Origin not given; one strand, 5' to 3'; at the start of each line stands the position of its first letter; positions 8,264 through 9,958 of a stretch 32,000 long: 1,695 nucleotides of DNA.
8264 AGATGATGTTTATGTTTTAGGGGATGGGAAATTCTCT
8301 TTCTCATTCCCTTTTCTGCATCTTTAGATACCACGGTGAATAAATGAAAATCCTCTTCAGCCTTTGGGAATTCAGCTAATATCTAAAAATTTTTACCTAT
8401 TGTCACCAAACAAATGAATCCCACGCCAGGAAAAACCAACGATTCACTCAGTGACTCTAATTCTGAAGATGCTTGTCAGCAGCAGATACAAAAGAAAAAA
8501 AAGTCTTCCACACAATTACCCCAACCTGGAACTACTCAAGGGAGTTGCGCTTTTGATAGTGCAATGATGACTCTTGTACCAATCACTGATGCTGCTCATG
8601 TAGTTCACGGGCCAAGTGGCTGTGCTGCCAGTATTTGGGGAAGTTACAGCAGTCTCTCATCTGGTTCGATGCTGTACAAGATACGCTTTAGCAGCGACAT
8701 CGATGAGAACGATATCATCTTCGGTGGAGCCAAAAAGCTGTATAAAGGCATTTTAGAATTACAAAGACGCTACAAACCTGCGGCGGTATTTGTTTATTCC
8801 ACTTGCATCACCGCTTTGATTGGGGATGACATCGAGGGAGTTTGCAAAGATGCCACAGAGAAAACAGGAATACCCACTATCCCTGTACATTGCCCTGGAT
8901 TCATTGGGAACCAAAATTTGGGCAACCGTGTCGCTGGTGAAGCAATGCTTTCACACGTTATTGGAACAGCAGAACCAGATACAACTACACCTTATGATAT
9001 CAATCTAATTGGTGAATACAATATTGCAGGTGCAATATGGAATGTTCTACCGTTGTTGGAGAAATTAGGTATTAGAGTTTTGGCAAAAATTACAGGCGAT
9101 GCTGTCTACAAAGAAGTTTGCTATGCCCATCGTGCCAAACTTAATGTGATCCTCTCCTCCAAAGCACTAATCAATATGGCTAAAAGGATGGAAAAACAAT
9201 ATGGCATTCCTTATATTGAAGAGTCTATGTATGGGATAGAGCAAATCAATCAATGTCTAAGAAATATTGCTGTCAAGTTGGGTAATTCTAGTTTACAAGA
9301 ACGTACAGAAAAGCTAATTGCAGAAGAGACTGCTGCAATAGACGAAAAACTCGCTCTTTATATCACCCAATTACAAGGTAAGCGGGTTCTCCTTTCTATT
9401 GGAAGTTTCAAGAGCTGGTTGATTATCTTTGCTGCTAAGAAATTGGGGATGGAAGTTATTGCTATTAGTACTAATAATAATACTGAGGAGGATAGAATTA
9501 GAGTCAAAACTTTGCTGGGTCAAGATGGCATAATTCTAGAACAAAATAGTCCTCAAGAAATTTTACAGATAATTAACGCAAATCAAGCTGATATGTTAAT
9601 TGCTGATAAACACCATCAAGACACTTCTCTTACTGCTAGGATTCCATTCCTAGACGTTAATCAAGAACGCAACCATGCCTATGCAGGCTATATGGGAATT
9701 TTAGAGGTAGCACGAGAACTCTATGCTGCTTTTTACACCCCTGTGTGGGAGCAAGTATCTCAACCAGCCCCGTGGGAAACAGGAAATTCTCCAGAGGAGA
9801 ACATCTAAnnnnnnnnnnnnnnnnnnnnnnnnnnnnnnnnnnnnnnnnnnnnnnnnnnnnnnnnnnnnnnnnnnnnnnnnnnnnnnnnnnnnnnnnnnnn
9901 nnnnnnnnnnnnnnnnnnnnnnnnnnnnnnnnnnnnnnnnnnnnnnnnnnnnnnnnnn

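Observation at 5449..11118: Orphan regulator-nifH-nifE-nifN module with no nitrogenase structural (D/K) genes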

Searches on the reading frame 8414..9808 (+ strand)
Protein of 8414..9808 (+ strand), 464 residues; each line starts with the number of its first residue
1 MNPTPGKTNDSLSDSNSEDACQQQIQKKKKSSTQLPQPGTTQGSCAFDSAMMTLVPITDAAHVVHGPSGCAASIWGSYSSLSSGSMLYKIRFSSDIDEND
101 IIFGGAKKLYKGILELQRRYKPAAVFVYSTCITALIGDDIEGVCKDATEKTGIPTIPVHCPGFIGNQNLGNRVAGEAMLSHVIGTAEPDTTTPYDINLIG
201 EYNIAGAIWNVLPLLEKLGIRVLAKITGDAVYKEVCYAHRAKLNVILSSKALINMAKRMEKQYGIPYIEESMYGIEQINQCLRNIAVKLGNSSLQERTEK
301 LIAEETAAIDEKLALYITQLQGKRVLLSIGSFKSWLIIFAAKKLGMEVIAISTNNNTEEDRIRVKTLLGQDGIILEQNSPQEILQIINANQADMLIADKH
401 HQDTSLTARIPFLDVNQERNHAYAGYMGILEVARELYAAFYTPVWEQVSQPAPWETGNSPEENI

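Call 3: search_protein_families(library=ncbifam, proteins=[window:8414-9808:+], max_evalue=0.001)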
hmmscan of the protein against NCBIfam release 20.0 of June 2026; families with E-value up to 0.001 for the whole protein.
window:8414-9808:+ (464 aa): 17 families
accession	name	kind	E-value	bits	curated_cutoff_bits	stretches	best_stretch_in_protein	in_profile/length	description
NF011047.0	PRK14477.1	equivalog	1.9e-190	634.9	1229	1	13-460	4-458/917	bifunctional nitrogenase iron-molybdenum cofactor biosynthesis protein NifEN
TIGR01283.1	nifE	equivalog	6.4e-170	565.7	505.1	1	17-454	10-459/459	nitrogenase iron-molybdenum cofactor biosynthesis protein NifE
TIGR01862.1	N2-ase-Ialpha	subfamily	8.1e-100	334.5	486.05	1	32-446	22-443/444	nitrogenase component I subunit alpha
TIGR01282.1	nifD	equivalog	9.8e-90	301.5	653.55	1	28-451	32-465/466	nitrogenase molybdenum-iron protein alpha chain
TIGR01284.1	alt_nitrog_alph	subfamily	1.8e-84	283.8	512.8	1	38-446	38-450/457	nitrogenase subunit alpha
TIGR01860.1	VNFD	equivalog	1.6e-71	241.4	823.1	1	43-447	46-453/461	nitrogenase vanadium-iron protein, alpha chain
TIGR01861.1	ANFD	equivalog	9.4e-61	205.8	873.8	1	42-445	46-452/513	nitrogenase iron-iron protein, alpha chain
TIGR01278.1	DPOR_BchB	equivalog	3.2e-19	69.1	490.35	1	78-396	43-365/512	ferredoxin:protochlorophyllide reductase (ATP-dependent) subunit B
NF002789.0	PRK02910.1-3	equivalog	4.7e-13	48.8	509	1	77-415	42-392/535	ferredoxin:protochlorophyllide reductase (ATP-dependent) subunit B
TIGR02932.1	vnfK_nitrog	equivalog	8.4e-13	47.9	873.95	1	48-218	19-191/457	V-containing nitrogenase subunit beta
TIGR01279.1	DPOR_bchN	equivalog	1.5e-12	47.2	419.95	1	56-398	21-350/407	ferredoxin:protochlorophyllide reductase (ATP-dependent) subunit N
TIGR01286.1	nifK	equivalog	1.6e-12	46.7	427.3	1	50-220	74-248/516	nitrogenase molybdenum-iron protein subunit beta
TIGR03282.1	methan_mark_13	equivalog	2.1e-12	46.7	268.4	1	49-166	9-119/352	Ni-sirohydrochlorin a,c-diamide reductive cyclase catalytic subunit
TIGR02931.1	anfK_nitrog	equivalog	4.9e-11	42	853.85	1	45-221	19-197/461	Fe-only nitrogenase subunit beta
NF002768.0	PRK02842.1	equivalog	1.9e-10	40.2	324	1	39-398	15-363/423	ferredoxin:protochlorophyllide reductase (ATP-dependent) subunit N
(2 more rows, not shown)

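Call 4: search_protein_families(library=pfam, proteins=[window:8414-9808:+], max_evalue=0.001)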
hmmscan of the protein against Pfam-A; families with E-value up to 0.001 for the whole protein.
window:8414-9808:+ (464 aa): 1 family
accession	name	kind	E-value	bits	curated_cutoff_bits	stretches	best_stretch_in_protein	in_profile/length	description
PF00148.24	Oxidored_nitro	-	1.1e-94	318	28.6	1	45-440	1-398/399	Nitrogenase component 1 type Oxidoreductase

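Call 6: find_encoding_contigs(protein=window:8414-9808:+, flank=10000, max_places=6)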
Protein window:8414-9808:+ (464 aa): 23 contigs read that carry it; 6 places shown.
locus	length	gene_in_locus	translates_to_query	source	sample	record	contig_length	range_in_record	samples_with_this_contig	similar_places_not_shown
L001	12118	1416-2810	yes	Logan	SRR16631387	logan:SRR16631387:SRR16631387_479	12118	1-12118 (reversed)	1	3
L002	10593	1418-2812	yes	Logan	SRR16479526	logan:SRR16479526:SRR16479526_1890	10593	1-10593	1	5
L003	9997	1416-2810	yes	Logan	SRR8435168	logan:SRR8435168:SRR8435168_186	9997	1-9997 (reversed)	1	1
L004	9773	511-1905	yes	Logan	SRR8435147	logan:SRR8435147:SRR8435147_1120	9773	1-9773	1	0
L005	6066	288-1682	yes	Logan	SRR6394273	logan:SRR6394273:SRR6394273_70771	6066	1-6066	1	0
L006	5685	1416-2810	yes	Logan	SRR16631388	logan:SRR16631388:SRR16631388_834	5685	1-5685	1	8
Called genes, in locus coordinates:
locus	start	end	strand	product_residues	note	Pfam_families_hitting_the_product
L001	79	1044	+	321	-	PF00142:Fer4_NifH, PF01656:CbiA, PF02374:ArsA_ATPase (weak), PF13614:AAA_31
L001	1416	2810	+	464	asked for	PF00148:Oxidored_nitro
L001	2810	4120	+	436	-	PF00148:Oxidored_nitro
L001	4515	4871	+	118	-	-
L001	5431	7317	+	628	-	PF00012:HSP70, PF06723:MreB_Mbl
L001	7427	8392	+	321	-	PF00226:DnaJ, PF01556:DnaJ_C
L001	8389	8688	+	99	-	PF13591:MerR_2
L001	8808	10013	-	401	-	PF13417:GST_N_3, PF13409:GST_N_2, PF17172:GST_N_4 (faint), PF16865:GST_C_5 (weak), PF13410:GST_C_2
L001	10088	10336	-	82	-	PF00106:adh_short, PF13561:adh_short_C2 (weak)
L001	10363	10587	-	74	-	-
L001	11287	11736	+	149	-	PF09150:Carot_N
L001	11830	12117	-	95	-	?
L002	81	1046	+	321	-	PF00142:Fer4_NifH, PF01656:CbiA, PF02374:ArsA_ATPase (weak), PF13614:AAA_31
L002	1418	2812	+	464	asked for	PF00148:Oxidored_nitro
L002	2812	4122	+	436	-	PF00148:Oxidored_nitro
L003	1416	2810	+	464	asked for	PF00148:Oxidored_nitro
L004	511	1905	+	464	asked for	PF00148:Oxidored_nitro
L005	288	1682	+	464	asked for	PF00148:Oxidored_nitro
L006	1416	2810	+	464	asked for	PF00148:Oxidored_nitro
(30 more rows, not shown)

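Call 10: find_homologous_proteins(query=window:8414-9808:+, max_evalue=1e-50)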
Query window:8414-9808:+ (464 aa): 4291 proteins with E <= 1e-50 among 8000 candidates; the best 120 are listed.
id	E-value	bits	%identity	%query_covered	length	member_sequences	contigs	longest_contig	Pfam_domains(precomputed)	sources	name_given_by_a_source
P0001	0.0e+0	1027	98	100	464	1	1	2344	PF00148.25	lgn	-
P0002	0.0e+0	1026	98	100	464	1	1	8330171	PF00148.25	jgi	jgi:nitrogenase molybdenum-cofactor synthesis protein NifE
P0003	0.0e+0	1021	98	100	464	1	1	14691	PF00148.25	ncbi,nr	ncbi:nitrogenase iron-molybdenum cofactor biosynthesis protein NifE [Nostoc muscorum FACHB-395]|nr:n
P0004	0.0e+0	1021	98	100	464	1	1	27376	PF00148.25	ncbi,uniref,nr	ncbi:nitrogenase iron-molybdenum cofactor biosynthesis protein NifE [Nostoc sp. LEGE 12450]|uniref:n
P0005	0.0e+0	1012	97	100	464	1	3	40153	PF00148.25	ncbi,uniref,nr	ncbi:nitrogenase iron-molybdenum cofactor biosynthesis protein NifE [Nostoc sp. UCD121]|uniref:nitro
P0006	0.0e+0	1008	97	100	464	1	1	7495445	PF00148.25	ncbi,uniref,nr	ncbi:nitrogenase iron-molybdenum cofactor biosynthesis protein NifE [Nostoc sp. C057]|uniref:nitroge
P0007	2.9e-296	1000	96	100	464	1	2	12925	PF00148.25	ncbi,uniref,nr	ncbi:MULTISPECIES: nitrogenase iron-molybdenum cofactor biosynthesis protein NifE [unclassified Nost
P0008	3.4e-289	977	94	100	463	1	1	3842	PF00148.25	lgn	-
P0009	8.7e-286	966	93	100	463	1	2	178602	PF00148.25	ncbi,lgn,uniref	ncbi:nitrogenase iron-molybdenum cofactor biosynthesis protein NifE [Nostoc sp.]|uniref:nitrogenase 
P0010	1.2e-285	965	92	100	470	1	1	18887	PF00148.25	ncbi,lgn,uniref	ncbi:MAG: nitrogenase iron-molybdenum cofactor biosynthesis protein NifE [Nostoc sp.]|uniref:nitroge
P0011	1.1e-284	962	91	100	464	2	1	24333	PF00148.25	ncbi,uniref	ncbi:nitrogenase iron-molybdenum cofactor biosynthesis protein NifE [Nostoc sp. CCY 9925]|uniref:nit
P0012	2.9e-282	954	90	100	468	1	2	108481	PF00148.25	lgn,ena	-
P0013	6.9e-282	953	90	100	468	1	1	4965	PF00148.25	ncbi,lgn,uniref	ncbi:MAG: nitrogenase iron-molybdenum cofactor biosynthesis protein NifE [Nostoc sp.]|uniref:nitroge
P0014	9.8e-282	952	91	100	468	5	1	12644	PF00148.25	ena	-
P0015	4.4e-281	950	90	100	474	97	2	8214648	PF00148.25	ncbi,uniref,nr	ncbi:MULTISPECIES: nitrogenase iron-molybdenum cofactor biosynthesis protein NifE [unclassified Nost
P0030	1.4e-275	932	89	100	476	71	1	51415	PF00148.25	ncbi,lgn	-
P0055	1.2e-214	731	72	97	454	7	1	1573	PF00148.25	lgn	-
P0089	4.4e-198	677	66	98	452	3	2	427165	PF00148.25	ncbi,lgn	-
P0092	6.6e-198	676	68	97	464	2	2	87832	PF00148.25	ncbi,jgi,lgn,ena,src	-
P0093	8.0e-198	676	65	98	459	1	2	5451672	PF00148.25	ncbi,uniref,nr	ncbi:nitrogenase iron-molybdenum cofactor biosynthesis protein NifE [Nodularia sphaerocarpa]|uniref:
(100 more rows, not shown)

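Call 11: find_related_loci(query=window:8414-9808:+, collection=genome_contigs, flank=10000)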
Query window:8414-9808:+ (464 aa) in genome_contigs; peptide patterns used: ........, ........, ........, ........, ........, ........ (x = any residue, [..] = any of these).
246 stretches matched a pattern; 85 encode a relative of the query (tblastn E <= 1e-3); the best 80 are kept; 80 distinct loci.
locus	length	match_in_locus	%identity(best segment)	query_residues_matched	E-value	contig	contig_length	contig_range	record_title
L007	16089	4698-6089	98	1-464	0e+0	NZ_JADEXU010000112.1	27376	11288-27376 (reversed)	Nostoc sp. LEGE 12450 NODE_112_length_27376_cov_6.1585, whole genome shotgun sequence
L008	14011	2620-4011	97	1-464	0e+0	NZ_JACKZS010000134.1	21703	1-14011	Nostoc sp. UCD121 NODE_134_length_21703_cov_11.8058_ID_267, whole genome shotgun sequence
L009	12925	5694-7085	96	1-464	0e+0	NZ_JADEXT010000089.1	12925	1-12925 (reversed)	Nostoc sp. LEGE 12447 NODE_726_length_, whole genome shotgun sequence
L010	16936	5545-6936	92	1-464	0e+0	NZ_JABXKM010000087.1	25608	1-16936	MAG: Nostoc sp. NOS(2021) isolate NOS NODE_104_length_25608_cov_12.9786, whole genome shotgun sequence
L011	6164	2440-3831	91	1-464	0e+0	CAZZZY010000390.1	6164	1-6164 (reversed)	MAG: uncultured Acetobacteraceae bacterium isolate Green_W.bin.2 genome assembly, contig: NODE_877_length_6164_cov_6.967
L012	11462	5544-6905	90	1-454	0e+0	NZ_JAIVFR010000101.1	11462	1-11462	Nostoc sp. CHAB 5715 NODE_101_length_11462_cov_10.040229, whole genome shotgun sequence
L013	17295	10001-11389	90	1-464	0e+0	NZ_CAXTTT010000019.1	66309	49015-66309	MAG: uncultured Nostoc sp. isolate public_SRR14721954_metawrap_bin.4 public_SRR14721954_metawrap_bin.4_19, whole genome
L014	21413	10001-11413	90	1-464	0e+0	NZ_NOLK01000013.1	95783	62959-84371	Nostoc sp. 'Peltigera membranacea cyanobiont' 232 scaffold13, whole genome shotgun sequence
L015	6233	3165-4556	90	1-464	0e+0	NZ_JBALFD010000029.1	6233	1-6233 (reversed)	MAG: Nostoc sp. isolate P9121 bin 11 NODE_6945_length_6233_cov_107.160313, whole genome shotgun sequence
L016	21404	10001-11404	92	1-464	0e+0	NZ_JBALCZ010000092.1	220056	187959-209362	MAG: Nostoc sp. isolate P12591 bin 6 NODE_14_length_220056_cov_98.921027, whole genome shotgun sequence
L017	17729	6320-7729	92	1-464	0e+0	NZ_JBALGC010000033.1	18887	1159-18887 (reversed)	MAG: Nostoc sp. isolate S9 bin 6 NODE_119_length_18887_cov_6.541401, whole genome shotgun sequence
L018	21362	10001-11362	93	1-454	0e+0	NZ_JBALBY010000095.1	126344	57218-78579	MAG: Nostoc sp. isolate P10160 bin 1 NODE_18_length_126344_cov_56.670857, whole genome shotgun sequence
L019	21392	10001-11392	91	1-464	0e+0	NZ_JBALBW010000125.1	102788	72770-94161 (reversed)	MAG: Nostoc sp. isolate 8277 bin 2 NODE_18_length_102788_cov_30.831770, whole genome shotgun sequence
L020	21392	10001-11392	89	1-464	0e+0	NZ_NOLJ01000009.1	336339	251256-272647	Nostoc sp. 'Peltigera membranacea cyanobiont' 210A scaffold9, whole genome shotgun sequence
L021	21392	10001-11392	91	1-464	0e+0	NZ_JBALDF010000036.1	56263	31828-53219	MAG: Nostoc sp. isolate P14213 bin 4 NODE_317_length_56263_cov_45.620941, whole genome shotgun sequence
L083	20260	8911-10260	67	1-455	0e+0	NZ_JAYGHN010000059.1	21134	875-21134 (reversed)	Calothrix sp. UHCC 0171 scaffold00059__length=21134, whole genome shotgun sequence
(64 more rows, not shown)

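Call 21: search_protein_families(library=ncbifam, proteins=[L083:862-2253:+, L083:2186-3940:+, L083:4056-5408:+, L083:5954-7408:+, L083:7396-8409:+, L083:8911-10272:+, L083:10275-11579:+, L083:26-634:+], max_evalue=1e-10)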
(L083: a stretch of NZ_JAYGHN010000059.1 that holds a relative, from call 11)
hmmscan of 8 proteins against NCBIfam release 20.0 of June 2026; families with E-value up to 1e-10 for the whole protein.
L083:862-2253:+ (463 aa): 11 families
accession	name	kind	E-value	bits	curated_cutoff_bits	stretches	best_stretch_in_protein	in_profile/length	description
TIGR02932.1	vnfK_nitrog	equivalog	1.5e-270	897.6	873.95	1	5-463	1-457/457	V-containing nitrogenase subunit beta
TIGR02931.1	anfK_nitrog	equivalog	1.5e-223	742.7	853.85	1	5-463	4-461/461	Fe-only nitrogenase subunit beta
TIGR01286.1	nifK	equivalog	7.9e-91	305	427.3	1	13-453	62-501/516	nitrogenase molybdenum-iron protein subunit beta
TIGR01285.1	nifN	equivalog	5.3e-71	239.8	326.8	1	5-446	3-430/433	nitrogenase iron-molybdenum cofactor biosynthesis protein NifN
NF011047.0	PRK14477.1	equivalog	3.2e-69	233.7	1229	1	5-448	483-906/917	bifunctional nitrogenase iron-molybdenum cofactor biosynthesis protein NifEN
TIGR01278.1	DPOR_BchB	equivalog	7.1e-23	81.2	490.35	1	39-451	30-422/512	ferredoxin:protochlorophyllide reductase (ATP-dependent) subunit B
TIGR01283.1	nifE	equivalog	9e-17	60.8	505.1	1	19-412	44-418/459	nitrogenase iron-molybdenum cofactor biosynthesis protein NifE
NF002789.0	PRK02910.1-3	equivalog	1.2e-16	60.7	509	1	38-445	29-424/535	ferredoxin:protochlorophyllide reductase (ATP-dependent) subunit B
TIGR01862.1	N2-ase-Ialpha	subfamily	2.9e-16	59.2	486.05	1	19-318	35-324/444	nitrogenase component I subunit alpha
TIGR01284.1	alt_nitrog_alph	subfamily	1.7e-13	49.9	512.8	1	20-329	46-342/457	nitrogenase subunit alpha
TIGR01282.1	nifD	equivalog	2.5e-12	46.3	653.55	1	8-198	39-236/466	nitrogenase molybdenum-iron protein alpha chain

L083:2186-3940:+ (584 aa): 15 families
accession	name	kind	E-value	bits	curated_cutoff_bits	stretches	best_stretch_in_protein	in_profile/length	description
TIGR01283.1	nifE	equivalog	5.2e-50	170.4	505.1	1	102-531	33-446/459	nitrogenase iron-molybdenum cofactor biosynthesis protein NifE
TIGR01862.1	N2-ase-Ialpha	subfamily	2.5e-42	145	486.05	1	110-431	33-351/444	nitrogenase component I subunit alpha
TIGR01284.1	alt_nitrog_alph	subfamily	7e-38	130.2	512.8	1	109-529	42-443/457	nitrogenase subunit alpha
NF011047.0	PRK14477.1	equivalog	3.2e-37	127.9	1229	1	102-531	25-439/917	bifunctional nitrogenase iron-molybdenum cofactor biosynthesis protein NifEN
TIGR01282.1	nifD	equivalog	7.7e-34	117.2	653.55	1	110-427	47-363/466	nitrogenase molybdenum-iron protein alpha chain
TIGR01860.1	VNFD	equivalog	1.3e-29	103.2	823.1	1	108-530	43-446/461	nitrogenase vanadium-iron protein, alpha chain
TIGR01278.1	DPOR_BchB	equivalog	7e-29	101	490.35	1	118-428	16-321/512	ferredoxin:protochlorophyllide reductase (ATP-dependent) subunit B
TIGR01861.1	ANFD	equivalog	7.3e-27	94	873.8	1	88-427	24-357/513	nitrogenase iron-iron protein, alpha chain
TIGR02014.1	BchZ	equivalog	7.5e-18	64.7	529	1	109-381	5-259/468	chlorophyllide a reductase subunit Z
NF002789.0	PRK02910.1-3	equivalog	1.3e-17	63.9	509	1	121-372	19-261/535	ferredoxin:protochlorophyllide reductase (ATP-dependent) subunit B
TIGR02932.1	vnfK_nitrog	equivalog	1.6e-16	60.2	873.95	1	118-419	21-331/457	V-containing nitrogenase subunit beta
TIGR01286.1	nifK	equivalog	3.9e-16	58.6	427.3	1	113-279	69-238/516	nitrogenase molybdenum-iron protein subunit beta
TIGR03282.1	methan_mark_13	equivalog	7.7e-15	54.7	268.4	1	109-238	1-120/352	Ni-sirohydrochlorin a,c-diamide reductive cyclase catalytic subunit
TIGR02931.1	anfK_nitrog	equivalog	3.7e-14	52.3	853.85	1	117-411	23-327/461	Fe-only nitrogenase subunit beta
TIGR01285.1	nifN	equivalog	1.8e-12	47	326.8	1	123-296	28-195/433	nitrogenase iron-molybdenum cofactor biosynthesis protein NifN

L083:4056-5408:+ (450 aa): 17 families
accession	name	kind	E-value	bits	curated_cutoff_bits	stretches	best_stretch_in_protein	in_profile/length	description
TIGR01283.1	nifE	equivalog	2.1e-45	155.2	505.1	1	19-434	44-442/459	nitrogenase iron-molybdenum cofactor biosynthesis protein NifE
TIGR01278.1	DPOR_BchB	equivalog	9.6e-39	133.6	490.35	1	19-435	10-415/512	ferredoxin:protochlorophyllide reductase (ATP-dependent) subunit B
TIGR01862.1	N2-ase-Ialpha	subfamily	1.1e-37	129.8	486.05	1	19-433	35-433/444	nitrogenase component I subunit alpha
NF011047.0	PRK14477.1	equivalog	2.5e-33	115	1229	1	18-432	34-433/917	bifunctional nitrogenase iron-molybdenum cofactor biosynthesis protein NifEN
TIGR01284.1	alt_nitrog_alph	subfamily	3.8e-32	111.3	512.8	1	19-431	45-438/457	nitrogenase subunit alpha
TIGR02932.1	vnfK_nitrog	equivalog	9.1e-30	103.9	873.95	1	15-436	11-439/457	V-containing nitrogenase subunit beta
TIGR01282.1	nifD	equivalog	4.8e-29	101.4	653.55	1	18-429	48-446/466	nitrogenase molybdenum-iron protein alpha chain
NF002789.0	PRK02910.1-3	equivalog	3e-27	95.7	509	1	19-432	10-420/535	ferredoxin:protochlorophyllide reductase (ATP-dependent) subunit B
TIGR02931.1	anfK_nitrog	equivalog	1.1e-25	90.3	853.85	1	15-436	14-443/461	Fe-only nitrogenase subunit beta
TIGR01860.1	VNFD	equivalog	3e-22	78.9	823.1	1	19-286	47-309/461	nitrogenase vanadium-iron protein, alpha chain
TIGR01279.1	DPOR_bchN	equivalog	1.3e-18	67.1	419.95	1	20-330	10-296/407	ferredoxin:protochlorophyllide reductase (ATP-dependent) subunit N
TIGR01286.1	nifK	equivalog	3.4e-18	65.4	427.3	1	19-436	68-493/516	nitrogenase molybdenum-iron protein subunit beta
NF002768.0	PRK02842.1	equivalog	6.5e-17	61.5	324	1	19-333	20-311/423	ferredoxin:protochlorophyllide reductase (ATP-dependent) subunit N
TIGR01861.1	ANFD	equivalog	8e-17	60.9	873.8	1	19-287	48-311/513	nitrogenase iron-iron protein, alpha chain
TIGR03282.1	methan_mark_13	equivalog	3.6e-16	59.1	268.4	1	36-151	21-129/352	Ni-sirohydrochlorin a,c-diamide reductive cyclase catalytic subunit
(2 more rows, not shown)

L083:5954-7408:+ (484 aa): 2 families
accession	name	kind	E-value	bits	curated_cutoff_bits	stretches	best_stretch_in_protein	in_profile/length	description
NF011677.0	PRK15097.1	equivalog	3.2e-88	296.7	968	2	5-315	2-310/522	cytochrome ubiquinol oxidase subunit I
NF011609.0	PRK15035.1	equivalog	1.5e-80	271.6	1025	2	6-314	3-309/514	cytochrome bd-II oxidase subunit 1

L083:7396-8409:+ (337 aa): 3 families
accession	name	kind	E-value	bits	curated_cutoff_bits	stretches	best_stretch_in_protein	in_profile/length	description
TIGR00203.1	cydB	equivalog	9.9e-41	140.2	117.3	1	7-330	6-365/378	cytochrome d ubiquinol oxidase subunit II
NF011579.0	PRK15003.1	equivalog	2.5e-31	109.3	718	1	8-207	7-214/379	cytochrome d ubiquinol oxidase subunit II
NF011602.0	PRK15028.1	equivalog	4.7e-29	101.9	681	1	7-207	6-214/378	cytochrome d ubiquinol oxidase subunit II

L083:8911-10272:+ (453 aa): 16 families
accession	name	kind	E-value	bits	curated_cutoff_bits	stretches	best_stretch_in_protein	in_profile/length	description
NF011047.0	PRK14477.1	equivalog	2e-162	542.2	1229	1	31-451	27-454/917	bifunctional nitrogenase iron-molybdenum cofactor biosynthesis protein NifEN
TIGR01283.1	nifE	equivalog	3.7e-154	513.7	505.1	1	31-449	36-459/459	nitrogenase iron-molybdenum cofactor biosynthesis protein NifE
TIGR01862.1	N2-ase-Ialpha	subfamily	2.1e-94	316.7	486.05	1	29-441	24-443/444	nitrogenase component I subunit alpha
TIGR01282.1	nifD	equivalog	1.8e-88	297.3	653.55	1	24-446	33-465/466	nitrogenase molybdenum-iron protein alpha chain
TIGR01284.1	alt_nitrog_alph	subfamily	5.8e-78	262.4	512.8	1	33-442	38-451/457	nitrogenase subunit alpha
TIGR01860.1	VNFD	equivalog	4.6e-62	210.2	823.1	1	37-441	45-452/461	nitrogenase vanadium-iron protein, alpha chain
TIGR01861.1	ANFD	equivalog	1.3e-54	185.5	873.8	1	35-440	44-452/513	nitrogenase iron-iron protein, alpha chain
TIGR02932.1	vnfK_nitrog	equivalog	4.6e-19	68.6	873.95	1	47-322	23-314/457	V-containing nitrogenase subunit beta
TIGR01278.1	DPOR_BchB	equivalog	6.4e-17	61.6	490.35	1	88-345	57-320/512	ferredoxin:protochlorophyllide reductase (ATP-dependent) subunit B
TIGR02931.1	anfK_nitrog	equivalog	1e-15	57.4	853.85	1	45-322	24-317/461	Fe-only nitrogenase subunit beta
TIGR01286.1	nifK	equivalog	1.8e-15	56.4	427.3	1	45-216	74-249/516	nitrogenase molybdenum-iron protein subunit beta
TIGR01279.1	DPOR_bchN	equivalog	1.7e-14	53.6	419.95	1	52-392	22-349/407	ferredoxin:protochlorophyllide reductase (ATP-dependent) subunit N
TIGR01285.1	nifN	equivalog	1.4e-13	50.6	326.8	1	45-216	23-197/433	nitrogenase iron-molybdenum cofactor biosynthesis protein NifN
NF002768.0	PRK02842.1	equivalog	3.5e-12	45.9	324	1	31-369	12-340/423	ferredoxin:protochlorophyllide reductase (ATP-dependent) subunit N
NF002789.0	PRK02910.1-3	equivalog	6.3e-12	45.1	509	1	100-298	68-267/535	ferredoxin:protochlorophyllide reductase (ATP-dependent) subunit B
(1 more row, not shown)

L083:10275-11579:+ (434 aa): 6 families
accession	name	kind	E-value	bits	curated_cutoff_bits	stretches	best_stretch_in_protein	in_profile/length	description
NF011047.0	PRK14477.1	equivalog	2.4e-169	565.1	1229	1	4-431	483-908/917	bifunctional nitrogenase iron-molybdenum cofactor biosynthesis protein NifEN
TIGR01285.1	nifN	equivalog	1.2e-167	558.3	326.8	1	7-429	6-432/433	nitrogenase iron-molybdenum cofactor biosynthesis protein NifN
TIGR01286.1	nifK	equivalog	8.8e-68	229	427.3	1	9-429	59-496/516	nitrogenase molybdenum-iron protein subunit beta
TIGR02932.1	vnfK_nitrog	equivalog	1.3e-55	189.1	873.95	1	12-430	9-443/457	V-containing nitrogenase subunit beta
TIGR02931.1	anfK_nitrog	equivalog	3e-46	158.1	853.85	1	12-430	12-447/461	Fe-only nitrogenase subunit beta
TIGR01283.1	nifE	equivalog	1.7e-14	53.3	505.1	1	23-419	49-437/459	nitrogenase iron-molybdenum cofactor biosynthesis protein NifE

L083:26-634:+ (202 aa): 6 families
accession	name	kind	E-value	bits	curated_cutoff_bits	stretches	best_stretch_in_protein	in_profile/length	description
TIGR02930.1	vnfG_nitrog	equivalog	1.1e-51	173.8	141.7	1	94-202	1-109/109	V-containing nitrogenase subunit delta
TIGR01860.1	VNFD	equivalog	2.2e-40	138.7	823.1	1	1-74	387-460/461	nitrogenase vanadium-iron protein, alpha chain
TIGR01284.1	alt_nitrog_alph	subfamily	2.7e-31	108.5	512.8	1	1-72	385-456/457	nitrogenase subunit alpha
TIGR02929.1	anfG_nitrog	equivalog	1.8e-29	102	124.7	1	94-201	1-108/109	Fe-only nitrogenase subunit delta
TIGR01861.1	ANFD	equivalog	1.4e-28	99.7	873.8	1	2-89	389-476/513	nitrogenase iron-iron protein, alpha chain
TIGR01862.1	N2-ase-Ialpha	subfamily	1.5e-24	86.5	486.05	1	1-66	378-443/444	nitrogenase component I subunit alpha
